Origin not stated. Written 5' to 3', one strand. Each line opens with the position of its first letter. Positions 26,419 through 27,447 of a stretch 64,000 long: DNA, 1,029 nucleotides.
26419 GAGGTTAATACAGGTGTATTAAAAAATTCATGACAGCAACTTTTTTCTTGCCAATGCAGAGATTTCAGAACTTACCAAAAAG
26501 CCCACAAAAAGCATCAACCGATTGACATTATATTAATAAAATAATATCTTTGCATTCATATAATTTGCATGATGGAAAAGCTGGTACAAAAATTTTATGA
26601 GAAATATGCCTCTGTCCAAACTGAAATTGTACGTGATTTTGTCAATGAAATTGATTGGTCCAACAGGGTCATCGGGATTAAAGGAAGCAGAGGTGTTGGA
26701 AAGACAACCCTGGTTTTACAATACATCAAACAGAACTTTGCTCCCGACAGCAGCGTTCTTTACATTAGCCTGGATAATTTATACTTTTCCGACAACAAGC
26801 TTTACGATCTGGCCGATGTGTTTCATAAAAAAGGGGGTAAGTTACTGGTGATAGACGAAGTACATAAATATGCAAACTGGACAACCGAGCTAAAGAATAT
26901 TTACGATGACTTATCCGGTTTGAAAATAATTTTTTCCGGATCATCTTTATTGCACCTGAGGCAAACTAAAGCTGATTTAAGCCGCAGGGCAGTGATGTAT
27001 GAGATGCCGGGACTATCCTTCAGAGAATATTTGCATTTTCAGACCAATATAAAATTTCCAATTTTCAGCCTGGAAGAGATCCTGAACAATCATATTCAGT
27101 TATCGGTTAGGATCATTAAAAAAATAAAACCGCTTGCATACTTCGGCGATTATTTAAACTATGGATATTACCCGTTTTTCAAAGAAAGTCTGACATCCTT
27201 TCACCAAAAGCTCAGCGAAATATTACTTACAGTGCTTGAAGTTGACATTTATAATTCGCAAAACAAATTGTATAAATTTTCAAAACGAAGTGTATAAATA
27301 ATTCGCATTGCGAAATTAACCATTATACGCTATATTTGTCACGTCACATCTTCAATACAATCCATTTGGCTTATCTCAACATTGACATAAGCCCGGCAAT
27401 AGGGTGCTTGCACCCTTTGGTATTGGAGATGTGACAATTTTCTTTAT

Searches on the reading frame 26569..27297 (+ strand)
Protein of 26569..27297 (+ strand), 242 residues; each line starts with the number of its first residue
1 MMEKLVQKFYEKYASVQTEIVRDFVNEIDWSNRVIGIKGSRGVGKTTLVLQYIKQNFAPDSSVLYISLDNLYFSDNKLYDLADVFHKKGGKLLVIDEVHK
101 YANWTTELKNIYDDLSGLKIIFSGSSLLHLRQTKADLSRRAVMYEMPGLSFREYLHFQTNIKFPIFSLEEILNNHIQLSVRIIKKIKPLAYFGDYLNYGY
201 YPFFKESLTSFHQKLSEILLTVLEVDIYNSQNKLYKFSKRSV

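Call 37: search_protein_families(library=pfam, proteins=[window:26569-27297:+])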
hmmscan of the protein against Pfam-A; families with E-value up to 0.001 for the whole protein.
window:26569-27297:+ (242 aa): 5 families
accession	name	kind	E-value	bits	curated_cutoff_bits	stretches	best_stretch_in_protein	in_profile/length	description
PF13173.12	AAA_14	-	6.9e-31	107.4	27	1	32-155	2-129/129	AAA domain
PF13401.12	AAA_22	-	1.2e-06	29.3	27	0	81-126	75-124/130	AAA domain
PF25199.1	nSTAND_NTPase5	-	4.8e-06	26.9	34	1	17-113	25-121/145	Novel STAND NTPase 5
PF06745.19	ATPase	-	0.00014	21.8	26.6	0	32-70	19-58/231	KaiC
PF04851.21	ResIII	-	0.00024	21.5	22.5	0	15-58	6-49/164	Type III restriction enzyme, res subunit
